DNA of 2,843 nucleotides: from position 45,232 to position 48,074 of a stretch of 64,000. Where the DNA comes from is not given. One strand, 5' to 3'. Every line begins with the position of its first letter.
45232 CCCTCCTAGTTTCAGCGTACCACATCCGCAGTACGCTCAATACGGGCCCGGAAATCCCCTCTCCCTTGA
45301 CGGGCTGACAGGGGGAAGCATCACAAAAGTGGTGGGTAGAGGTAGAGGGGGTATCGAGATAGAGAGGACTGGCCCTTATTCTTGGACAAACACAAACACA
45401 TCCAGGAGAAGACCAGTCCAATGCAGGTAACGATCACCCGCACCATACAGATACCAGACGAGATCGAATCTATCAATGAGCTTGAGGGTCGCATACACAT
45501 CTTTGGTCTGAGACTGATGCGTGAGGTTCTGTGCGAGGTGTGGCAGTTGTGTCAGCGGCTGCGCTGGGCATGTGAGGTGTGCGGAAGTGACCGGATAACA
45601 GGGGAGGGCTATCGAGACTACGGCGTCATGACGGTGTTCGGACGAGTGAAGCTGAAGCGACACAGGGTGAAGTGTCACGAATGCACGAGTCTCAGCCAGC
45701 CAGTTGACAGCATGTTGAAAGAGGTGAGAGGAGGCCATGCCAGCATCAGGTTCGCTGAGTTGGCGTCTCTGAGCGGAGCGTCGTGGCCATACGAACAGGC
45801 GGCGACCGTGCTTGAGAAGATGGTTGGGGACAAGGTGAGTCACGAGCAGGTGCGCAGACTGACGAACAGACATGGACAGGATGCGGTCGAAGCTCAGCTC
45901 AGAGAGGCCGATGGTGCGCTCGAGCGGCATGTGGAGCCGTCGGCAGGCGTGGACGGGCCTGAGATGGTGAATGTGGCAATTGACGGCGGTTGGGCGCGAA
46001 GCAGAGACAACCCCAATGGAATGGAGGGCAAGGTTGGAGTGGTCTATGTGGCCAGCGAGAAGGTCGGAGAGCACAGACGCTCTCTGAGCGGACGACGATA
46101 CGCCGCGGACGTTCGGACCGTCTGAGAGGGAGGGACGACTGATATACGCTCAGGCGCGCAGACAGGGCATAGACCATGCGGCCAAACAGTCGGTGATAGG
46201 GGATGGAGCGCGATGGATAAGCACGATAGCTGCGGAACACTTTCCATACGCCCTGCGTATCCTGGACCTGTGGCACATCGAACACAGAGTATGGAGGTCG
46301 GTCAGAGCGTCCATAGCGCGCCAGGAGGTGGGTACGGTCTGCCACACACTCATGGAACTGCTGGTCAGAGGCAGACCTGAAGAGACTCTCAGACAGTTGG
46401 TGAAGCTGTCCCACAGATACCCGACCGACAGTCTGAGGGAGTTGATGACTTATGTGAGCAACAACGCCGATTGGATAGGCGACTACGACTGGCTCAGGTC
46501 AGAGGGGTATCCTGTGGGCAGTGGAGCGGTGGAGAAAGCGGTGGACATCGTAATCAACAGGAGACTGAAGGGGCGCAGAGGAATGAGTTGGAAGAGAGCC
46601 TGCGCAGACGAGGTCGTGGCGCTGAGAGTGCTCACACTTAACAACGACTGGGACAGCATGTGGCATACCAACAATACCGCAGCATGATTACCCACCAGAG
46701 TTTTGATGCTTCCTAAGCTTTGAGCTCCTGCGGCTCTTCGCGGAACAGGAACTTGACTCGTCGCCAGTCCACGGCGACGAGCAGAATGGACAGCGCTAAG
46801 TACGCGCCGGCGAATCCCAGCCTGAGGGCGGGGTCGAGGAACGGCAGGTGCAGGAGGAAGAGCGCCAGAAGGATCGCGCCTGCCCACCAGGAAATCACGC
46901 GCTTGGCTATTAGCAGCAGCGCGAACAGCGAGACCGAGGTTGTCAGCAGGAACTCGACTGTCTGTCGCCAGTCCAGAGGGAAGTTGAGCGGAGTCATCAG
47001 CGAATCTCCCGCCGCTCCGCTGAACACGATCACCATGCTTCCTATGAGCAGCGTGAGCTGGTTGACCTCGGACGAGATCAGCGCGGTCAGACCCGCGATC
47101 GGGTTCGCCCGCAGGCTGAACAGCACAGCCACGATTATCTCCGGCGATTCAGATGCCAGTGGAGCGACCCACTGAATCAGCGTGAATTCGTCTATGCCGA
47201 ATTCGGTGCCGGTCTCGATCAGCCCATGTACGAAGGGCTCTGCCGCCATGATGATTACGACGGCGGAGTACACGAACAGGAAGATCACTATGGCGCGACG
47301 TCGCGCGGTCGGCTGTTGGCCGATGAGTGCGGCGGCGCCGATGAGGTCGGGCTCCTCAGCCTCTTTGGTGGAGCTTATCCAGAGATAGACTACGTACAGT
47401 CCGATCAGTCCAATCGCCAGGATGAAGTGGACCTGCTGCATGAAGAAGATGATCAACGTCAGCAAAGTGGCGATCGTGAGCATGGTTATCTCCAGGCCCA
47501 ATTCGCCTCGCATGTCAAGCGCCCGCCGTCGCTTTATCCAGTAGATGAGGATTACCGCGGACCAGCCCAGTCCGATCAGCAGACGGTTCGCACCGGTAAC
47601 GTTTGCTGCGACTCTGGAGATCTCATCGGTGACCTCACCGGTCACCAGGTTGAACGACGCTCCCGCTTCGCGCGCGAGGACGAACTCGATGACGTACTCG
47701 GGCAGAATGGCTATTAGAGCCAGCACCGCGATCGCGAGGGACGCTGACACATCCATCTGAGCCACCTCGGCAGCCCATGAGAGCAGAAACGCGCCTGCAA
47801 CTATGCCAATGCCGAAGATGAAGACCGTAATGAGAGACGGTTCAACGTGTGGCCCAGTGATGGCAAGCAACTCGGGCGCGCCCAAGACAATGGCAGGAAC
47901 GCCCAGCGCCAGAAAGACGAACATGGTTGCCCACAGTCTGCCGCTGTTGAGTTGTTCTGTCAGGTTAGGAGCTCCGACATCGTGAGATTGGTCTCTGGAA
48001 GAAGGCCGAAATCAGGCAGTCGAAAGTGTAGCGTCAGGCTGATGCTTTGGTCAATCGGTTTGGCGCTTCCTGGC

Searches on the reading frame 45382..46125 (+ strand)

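Call 19: search_protein_families(library=pfam, proteins=[window:45382-46125:+], max_evalue=0.001)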
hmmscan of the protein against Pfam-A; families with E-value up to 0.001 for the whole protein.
window:45382-46125:+ (247 aa): 0 families

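Call 74: search_protein_families(library=pfam, proteins=[window:45382-46125:+], max_evalue=1)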
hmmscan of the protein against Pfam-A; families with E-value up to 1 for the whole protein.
window:45382-46125:+ (247 aa): 1 family
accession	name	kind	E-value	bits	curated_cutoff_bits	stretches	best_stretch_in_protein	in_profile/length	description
PF13565.12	HTH_32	-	0.04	14.9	33.7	1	131-160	45-72/73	Homeodomain-like domain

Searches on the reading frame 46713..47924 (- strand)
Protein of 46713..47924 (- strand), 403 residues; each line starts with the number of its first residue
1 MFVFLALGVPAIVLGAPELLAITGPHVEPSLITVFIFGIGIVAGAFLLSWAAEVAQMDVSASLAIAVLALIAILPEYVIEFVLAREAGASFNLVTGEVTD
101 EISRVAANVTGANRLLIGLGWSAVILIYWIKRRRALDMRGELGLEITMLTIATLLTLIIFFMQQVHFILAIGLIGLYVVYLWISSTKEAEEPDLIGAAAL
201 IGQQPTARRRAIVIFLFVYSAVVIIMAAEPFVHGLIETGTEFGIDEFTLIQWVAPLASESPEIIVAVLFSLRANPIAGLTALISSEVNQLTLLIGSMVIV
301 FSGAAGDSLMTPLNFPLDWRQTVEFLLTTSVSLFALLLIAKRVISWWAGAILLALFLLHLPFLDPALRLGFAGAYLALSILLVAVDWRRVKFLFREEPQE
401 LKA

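Call 19: search_protein_families(library=pfam, proteins=[window:46713-47924:-], max_evalue=0.001)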
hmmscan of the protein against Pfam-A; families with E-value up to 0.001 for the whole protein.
window:46713-47924:- (403 aa): 1 family
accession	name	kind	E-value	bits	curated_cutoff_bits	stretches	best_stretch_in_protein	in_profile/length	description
PF01699.29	Na_Ca_ex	-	1.6e-24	87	24.9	2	213-360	2-146/151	Sodium/calcium exchanger protein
